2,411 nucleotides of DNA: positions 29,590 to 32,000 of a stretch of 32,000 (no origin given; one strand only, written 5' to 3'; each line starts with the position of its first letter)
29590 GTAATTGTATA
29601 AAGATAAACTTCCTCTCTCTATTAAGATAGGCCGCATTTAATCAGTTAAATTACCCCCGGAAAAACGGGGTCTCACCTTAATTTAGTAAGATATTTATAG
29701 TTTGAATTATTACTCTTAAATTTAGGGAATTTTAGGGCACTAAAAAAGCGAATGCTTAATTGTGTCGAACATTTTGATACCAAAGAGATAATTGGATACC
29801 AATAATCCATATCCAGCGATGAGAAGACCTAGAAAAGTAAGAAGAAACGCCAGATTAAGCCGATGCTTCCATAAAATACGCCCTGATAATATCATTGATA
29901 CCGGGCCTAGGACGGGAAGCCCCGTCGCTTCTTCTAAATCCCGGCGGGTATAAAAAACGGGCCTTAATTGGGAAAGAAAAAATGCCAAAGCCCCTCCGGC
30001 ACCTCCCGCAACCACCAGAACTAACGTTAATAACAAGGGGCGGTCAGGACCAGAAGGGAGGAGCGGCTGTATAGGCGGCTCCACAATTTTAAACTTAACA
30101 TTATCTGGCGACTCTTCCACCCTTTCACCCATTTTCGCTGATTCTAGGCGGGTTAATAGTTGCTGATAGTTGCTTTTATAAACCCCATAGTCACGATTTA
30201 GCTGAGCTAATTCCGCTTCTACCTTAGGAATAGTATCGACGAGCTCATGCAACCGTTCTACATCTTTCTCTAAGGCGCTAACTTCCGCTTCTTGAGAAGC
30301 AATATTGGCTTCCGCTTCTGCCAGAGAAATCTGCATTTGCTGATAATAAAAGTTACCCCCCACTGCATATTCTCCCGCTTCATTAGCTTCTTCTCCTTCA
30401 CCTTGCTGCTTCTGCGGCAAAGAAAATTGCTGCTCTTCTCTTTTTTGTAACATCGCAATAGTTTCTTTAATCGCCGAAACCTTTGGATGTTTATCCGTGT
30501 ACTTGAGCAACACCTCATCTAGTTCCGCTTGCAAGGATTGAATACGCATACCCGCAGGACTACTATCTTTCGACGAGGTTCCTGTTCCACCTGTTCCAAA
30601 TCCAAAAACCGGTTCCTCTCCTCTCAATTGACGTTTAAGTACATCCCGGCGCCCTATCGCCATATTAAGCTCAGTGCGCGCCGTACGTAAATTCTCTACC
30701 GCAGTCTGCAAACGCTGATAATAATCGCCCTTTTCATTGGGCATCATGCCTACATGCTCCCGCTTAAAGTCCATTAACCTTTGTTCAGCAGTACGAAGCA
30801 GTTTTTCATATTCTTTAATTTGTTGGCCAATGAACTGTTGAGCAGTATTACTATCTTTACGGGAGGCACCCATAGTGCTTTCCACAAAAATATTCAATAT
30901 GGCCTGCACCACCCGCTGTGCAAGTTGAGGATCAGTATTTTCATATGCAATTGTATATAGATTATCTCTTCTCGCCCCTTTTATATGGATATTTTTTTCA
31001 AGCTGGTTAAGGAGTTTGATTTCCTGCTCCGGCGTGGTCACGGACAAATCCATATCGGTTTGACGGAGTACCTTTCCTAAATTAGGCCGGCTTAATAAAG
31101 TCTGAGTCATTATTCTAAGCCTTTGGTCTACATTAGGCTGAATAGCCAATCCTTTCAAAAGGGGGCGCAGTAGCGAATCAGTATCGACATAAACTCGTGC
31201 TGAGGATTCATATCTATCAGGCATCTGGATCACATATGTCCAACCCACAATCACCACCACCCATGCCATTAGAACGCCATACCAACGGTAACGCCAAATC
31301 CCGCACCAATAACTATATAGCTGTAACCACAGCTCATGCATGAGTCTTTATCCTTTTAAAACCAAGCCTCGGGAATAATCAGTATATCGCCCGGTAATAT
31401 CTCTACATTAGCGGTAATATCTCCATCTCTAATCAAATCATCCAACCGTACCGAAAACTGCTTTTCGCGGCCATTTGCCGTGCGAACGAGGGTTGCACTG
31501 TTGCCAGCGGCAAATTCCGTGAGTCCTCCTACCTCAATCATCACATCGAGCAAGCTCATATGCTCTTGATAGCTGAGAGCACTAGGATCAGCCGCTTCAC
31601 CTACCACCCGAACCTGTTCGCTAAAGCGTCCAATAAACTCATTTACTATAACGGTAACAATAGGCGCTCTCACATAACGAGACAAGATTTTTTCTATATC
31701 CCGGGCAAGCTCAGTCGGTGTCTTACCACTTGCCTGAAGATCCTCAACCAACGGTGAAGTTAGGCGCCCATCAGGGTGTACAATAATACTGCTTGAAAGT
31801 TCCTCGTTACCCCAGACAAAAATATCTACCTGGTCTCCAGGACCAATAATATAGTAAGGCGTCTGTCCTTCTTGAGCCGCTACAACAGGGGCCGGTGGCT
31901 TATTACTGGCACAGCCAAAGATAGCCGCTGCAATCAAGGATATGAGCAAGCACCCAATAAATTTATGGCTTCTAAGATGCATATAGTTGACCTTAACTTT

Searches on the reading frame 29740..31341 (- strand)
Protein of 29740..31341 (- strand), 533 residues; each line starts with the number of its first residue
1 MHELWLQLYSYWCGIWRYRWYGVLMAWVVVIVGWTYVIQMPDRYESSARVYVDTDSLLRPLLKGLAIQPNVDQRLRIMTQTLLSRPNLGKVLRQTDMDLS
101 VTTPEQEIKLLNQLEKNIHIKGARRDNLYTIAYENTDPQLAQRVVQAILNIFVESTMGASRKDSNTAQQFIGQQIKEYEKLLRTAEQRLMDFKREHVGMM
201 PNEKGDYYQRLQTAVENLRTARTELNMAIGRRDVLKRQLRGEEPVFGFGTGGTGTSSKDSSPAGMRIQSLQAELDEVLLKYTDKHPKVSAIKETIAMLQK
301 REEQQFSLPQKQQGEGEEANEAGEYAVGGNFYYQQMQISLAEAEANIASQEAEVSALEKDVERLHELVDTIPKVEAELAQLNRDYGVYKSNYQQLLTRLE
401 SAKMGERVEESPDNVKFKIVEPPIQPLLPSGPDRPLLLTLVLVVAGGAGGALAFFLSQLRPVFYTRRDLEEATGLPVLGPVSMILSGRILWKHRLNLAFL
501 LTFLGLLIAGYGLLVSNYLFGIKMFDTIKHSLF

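Call 5: search_protein_families(library=ncbifam, proteins=[window:29740-31341:-], max_evalue=0.01)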
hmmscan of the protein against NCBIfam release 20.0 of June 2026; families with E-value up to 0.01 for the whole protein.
window:29740-31341:- (533 aa): 7 families
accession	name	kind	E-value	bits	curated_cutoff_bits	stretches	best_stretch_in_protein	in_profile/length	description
TIGR03007.1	pepcterm_ChnLen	equivalog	1.5e-209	696.4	278.85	1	7-518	2-497/498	XrtA system polysaccharide chain length determinant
TIGR03017.1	EpsF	equivalog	2.4e-13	49.6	422.75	2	109-224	114-230/444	chain length determinant protein EpsF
TIGR01005.1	eps_transp_fam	subfamily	6.2e-09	34.6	411.7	1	343-482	345-478/754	exopolysaccharide transport protein family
NF008568.0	PRK11519.1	equivalog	2.9e-07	29.1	1068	0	355-444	349-434/720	tyrosine-protein kinase Wzc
NF007350.0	PRK09841.1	equivalog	5.1e-05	21.6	1248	0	355-404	349-398/726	tyrosine-protein kinase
NF041864.1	EpsV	equivalog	7.5e-05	21.5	800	0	104-180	141-217/484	PCP family exopolysaccharide biosynthesis protein EpsV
NF045487.1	ASRP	equivalog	0.0072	15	300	0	172-402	210-448/593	archaea-specific SMC-related protein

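Call 6: search_protein_families(library=pfam, proteins=[window:29740-31341:-], max_evalue=0.01)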
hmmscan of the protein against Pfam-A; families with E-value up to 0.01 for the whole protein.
window:29740-31341:- (533 aa): 2 families
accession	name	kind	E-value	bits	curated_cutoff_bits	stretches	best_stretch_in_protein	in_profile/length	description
PF02706.20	Wzz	-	2.2e-06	28.3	25.5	1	11-94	8-90/91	Chain length determinant protein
PF13807.11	GNVR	-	0.002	18.5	27.7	1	375-455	3-79/82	G-rich domain on putative tyrosine kinase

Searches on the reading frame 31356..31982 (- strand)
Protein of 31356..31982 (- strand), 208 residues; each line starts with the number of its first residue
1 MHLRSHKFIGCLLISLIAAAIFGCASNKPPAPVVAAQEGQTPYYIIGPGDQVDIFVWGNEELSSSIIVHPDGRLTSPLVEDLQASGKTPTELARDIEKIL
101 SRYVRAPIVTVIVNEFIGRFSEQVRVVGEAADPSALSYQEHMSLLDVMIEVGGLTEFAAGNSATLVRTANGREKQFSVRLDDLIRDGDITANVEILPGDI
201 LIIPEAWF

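Call 24: search_protein_families(library=ncbifam, proteins=[window:31356-31982:-], max_evalue=0.00001)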
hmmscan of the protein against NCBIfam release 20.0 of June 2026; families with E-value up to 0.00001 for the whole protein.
window:31356-31982:- (208 aa): 4 families
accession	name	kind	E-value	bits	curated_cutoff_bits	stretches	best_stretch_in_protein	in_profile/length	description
TIGR03027.2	pepcterm_export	equivalog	4e-71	238.1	180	1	44-208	3-169/169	XrtA/PEP-CTERM system exopolysaccharide export protein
NF041843.1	EpsY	equivalog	6.6e-27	94.1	320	1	42-203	51-210/211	exopolysaccharide export protein EpsY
TIGR03028.1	EpsE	equivalog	5.8e-19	68.4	262.65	1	44-203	2-159/239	polysaccharide export protein EpsE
NF011658.0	PRK15078.1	subfamily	1.8e-17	63.1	333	1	44-204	85-250/380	polysaccharide export protein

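Call 62: search_protein_families(library=pfam, proteins=[window:31356-31982:-], max_evalue=0.01)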
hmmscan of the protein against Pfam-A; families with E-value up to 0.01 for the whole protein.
window:31356-31982:- (208 aa): 3 families
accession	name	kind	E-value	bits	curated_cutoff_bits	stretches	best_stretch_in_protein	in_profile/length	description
PF02563.21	Poly_export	-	1.5e-23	83.2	28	1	40-113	3-76/77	Polysaccharide biosynthesis/export protein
PF10531.15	SLBB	-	2.5e-06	27.7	27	1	124-171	2-49/55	SLBB domain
PF22461.2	SLBB_2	-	5.8e-06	26.8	27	1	123-203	2-79/79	SLBB domain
